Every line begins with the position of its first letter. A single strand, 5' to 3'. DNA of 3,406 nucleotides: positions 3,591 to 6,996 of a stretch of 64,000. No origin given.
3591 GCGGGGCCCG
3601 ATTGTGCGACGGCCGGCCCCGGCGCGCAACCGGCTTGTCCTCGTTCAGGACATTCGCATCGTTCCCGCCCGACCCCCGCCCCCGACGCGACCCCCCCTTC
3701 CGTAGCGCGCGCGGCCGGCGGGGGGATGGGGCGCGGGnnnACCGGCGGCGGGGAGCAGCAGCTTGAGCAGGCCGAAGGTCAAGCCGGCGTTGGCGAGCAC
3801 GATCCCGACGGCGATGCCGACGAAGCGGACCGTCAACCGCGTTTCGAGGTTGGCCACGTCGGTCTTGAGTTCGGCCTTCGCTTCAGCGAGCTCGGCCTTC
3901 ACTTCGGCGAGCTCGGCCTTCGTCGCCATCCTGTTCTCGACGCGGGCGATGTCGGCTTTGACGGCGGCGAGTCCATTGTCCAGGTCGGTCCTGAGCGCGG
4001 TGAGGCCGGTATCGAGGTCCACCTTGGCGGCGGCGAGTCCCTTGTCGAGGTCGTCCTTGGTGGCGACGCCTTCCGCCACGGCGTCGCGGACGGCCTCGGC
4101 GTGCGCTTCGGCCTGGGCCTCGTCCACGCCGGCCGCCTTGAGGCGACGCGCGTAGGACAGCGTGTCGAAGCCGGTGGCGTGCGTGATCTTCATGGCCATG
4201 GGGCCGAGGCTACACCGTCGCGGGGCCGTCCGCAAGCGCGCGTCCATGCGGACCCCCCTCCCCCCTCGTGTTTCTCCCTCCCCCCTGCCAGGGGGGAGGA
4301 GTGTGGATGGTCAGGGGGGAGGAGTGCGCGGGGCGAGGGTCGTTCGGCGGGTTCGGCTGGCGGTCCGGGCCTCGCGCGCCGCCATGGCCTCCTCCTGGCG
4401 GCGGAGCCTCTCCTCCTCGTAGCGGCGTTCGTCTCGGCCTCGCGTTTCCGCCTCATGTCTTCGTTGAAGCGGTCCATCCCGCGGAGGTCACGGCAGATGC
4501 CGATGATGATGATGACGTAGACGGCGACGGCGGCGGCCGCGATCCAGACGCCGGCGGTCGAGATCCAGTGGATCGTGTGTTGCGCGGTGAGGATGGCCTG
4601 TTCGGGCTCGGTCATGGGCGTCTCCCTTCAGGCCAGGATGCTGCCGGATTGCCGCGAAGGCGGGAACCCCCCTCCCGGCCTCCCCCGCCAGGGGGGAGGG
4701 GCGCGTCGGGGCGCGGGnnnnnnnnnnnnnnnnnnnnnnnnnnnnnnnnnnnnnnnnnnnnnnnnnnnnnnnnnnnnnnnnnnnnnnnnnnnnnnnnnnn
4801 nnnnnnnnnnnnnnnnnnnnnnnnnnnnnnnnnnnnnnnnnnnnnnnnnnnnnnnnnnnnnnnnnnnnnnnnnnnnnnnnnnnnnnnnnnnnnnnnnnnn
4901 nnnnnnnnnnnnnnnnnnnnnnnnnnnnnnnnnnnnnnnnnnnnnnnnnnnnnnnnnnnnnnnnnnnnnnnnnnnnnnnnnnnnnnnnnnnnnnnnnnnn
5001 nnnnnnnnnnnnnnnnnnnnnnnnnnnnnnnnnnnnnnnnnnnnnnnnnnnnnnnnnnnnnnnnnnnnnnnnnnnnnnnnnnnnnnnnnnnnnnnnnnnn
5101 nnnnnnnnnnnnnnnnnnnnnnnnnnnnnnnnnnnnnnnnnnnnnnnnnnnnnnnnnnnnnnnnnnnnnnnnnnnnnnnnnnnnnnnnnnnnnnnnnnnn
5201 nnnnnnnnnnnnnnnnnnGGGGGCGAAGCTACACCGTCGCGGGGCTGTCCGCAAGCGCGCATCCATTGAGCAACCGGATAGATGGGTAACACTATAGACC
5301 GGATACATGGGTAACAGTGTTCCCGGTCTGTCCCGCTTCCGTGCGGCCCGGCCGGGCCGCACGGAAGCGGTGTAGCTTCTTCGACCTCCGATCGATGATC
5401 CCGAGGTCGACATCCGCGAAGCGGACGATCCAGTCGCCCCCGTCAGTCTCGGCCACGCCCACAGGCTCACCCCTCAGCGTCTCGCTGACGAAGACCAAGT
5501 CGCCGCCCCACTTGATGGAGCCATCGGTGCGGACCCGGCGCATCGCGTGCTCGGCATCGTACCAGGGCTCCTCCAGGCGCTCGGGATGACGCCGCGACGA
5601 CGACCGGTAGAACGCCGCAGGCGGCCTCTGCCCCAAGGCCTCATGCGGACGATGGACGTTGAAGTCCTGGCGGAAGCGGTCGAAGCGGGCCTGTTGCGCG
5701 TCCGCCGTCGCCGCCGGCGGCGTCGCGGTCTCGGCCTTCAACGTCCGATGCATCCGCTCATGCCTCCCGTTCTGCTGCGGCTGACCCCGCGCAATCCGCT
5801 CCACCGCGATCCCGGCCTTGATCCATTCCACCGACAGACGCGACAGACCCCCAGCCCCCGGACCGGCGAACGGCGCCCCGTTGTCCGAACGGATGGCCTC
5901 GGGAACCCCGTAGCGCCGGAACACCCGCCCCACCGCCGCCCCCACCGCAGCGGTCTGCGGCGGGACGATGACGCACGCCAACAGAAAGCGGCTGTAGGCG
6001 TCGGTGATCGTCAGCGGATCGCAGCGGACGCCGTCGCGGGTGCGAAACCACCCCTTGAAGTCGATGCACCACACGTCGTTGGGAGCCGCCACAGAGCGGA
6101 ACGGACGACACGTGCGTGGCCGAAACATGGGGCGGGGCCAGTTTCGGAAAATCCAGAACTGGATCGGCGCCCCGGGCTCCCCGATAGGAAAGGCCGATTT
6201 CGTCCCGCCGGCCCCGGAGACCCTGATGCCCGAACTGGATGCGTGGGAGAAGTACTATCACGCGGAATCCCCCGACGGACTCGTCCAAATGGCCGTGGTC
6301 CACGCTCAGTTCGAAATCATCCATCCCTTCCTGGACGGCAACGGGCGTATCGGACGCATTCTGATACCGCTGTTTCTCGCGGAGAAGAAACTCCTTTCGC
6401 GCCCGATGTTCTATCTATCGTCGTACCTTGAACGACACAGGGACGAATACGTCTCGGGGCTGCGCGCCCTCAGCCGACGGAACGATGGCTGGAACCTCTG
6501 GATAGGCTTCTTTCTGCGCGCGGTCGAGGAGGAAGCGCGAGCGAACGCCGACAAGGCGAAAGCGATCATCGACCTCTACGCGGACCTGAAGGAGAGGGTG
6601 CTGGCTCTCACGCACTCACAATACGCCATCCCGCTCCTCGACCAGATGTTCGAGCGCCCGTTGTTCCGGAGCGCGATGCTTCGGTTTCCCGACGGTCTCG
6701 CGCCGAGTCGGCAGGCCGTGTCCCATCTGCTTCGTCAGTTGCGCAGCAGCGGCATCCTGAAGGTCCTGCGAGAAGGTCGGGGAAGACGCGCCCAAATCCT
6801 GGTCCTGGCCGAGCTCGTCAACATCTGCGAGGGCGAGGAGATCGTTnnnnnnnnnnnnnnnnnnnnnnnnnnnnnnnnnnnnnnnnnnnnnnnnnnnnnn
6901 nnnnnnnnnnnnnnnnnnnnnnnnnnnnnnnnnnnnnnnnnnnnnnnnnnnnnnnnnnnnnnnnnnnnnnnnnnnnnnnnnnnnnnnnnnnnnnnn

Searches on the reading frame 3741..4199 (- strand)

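Call 56: search_protein_families(library=pfam, proteins=[window:3741-4199:-], max_evalue=0.1)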
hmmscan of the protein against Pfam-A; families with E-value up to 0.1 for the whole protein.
seq(153 aa): 9 families
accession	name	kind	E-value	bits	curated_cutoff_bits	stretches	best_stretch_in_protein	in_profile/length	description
PF07798.16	CCDC90-like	-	1.7e-07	31.7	33.5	1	11-115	1-106/175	Coiled-coil domain-containing protein 90-like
PF04513.17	Baculo_PEP_C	-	0.0021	18.5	38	1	57-125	13-86/140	Baculovirus polyhedron envelope protein, PEP, C terminus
PF18652.6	Adhesin_P1_N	-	0.011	16.5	27.1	1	34-115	19-103/106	Adhesin P1 N-terminal domain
PF15188.11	CCDC-167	-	0.033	14.9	27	1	73-123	9-59/84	Coiled-coil domain-containing protein 167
PF03954.19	Lectin_N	-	0.047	14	28.3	1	60-122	60-123/140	Hepatic lectin, N-terminal domain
PF00038.26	Filament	-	0.053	13.6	40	1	25-116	75-163/313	Intermediate filament protein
PF06810.17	Phage_scaffold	-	0.057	13.8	35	1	20-120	6-95/170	Phage capsid assembly scaffolding protein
PF02321.23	OEP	-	0.059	13.6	22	0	11-120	75-184/187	Outer membrane efflux protein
PF08714.17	Fae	-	0.093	13.2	27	0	31-103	81-153/159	Formaldehyde-activating enzyme (Fae)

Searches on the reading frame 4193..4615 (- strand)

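Call 56: search_protein_families(library=pfam, proteins=[window:4193-4615:-], max_evalue=0.1)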
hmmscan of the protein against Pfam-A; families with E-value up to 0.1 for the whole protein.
seq(141 aa): 1 family
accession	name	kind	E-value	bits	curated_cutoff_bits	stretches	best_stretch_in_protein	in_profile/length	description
PF20506.3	DUF6732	-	0.0033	17.7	27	1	12-64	18-71/72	Family of unknown function (DUF6732)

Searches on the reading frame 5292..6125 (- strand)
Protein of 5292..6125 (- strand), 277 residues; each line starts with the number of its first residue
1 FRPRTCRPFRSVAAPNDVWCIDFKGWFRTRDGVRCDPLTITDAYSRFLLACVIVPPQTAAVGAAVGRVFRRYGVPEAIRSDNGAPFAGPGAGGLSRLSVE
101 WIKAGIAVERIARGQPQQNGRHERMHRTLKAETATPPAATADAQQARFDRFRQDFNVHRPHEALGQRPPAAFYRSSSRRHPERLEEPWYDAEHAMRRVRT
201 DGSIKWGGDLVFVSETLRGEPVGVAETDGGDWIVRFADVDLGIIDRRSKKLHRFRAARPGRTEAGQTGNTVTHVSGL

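Call 56: search_protein_families(library=pfam, proteins=[window:5292-6125:-], max_evalue=0.1)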
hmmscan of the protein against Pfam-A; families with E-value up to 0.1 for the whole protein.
window:5292-6125:- (277 aa): 2 families
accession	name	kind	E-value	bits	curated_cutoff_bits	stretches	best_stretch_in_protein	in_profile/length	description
PF13683.12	rve_3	-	5.5e-16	58.5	26.5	1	105-169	2-67/67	Integrase core domain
PF00665.32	rve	-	1.8e-09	38.2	32.6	1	14-87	3-79/102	Integrase core domain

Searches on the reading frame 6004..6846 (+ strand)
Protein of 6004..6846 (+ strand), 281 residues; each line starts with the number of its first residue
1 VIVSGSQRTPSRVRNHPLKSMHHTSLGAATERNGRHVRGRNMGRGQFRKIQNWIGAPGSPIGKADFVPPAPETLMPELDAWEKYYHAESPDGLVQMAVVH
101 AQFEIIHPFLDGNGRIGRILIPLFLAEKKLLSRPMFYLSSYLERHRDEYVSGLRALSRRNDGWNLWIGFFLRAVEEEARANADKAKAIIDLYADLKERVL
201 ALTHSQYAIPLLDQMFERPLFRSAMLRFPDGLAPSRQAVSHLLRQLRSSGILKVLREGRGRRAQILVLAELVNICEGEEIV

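Call 56: search_protein_families(library=pfam, proteins=[window:6004-6846:+], max_evalue=0.1)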
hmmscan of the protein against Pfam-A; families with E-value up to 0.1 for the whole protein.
window:6004-6846:+ (281 aa): 2 families
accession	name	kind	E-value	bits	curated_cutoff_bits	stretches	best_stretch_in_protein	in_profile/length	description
PF02661.23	Fic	-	2e-17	64.2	24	1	40-125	20-93/93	Fic/DOC family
PF21248.3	SoFic-like_C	-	0.0018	18.9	27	1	197-259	7-67/76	Protein adenylyltransferase SoFic-like, C-terminal domain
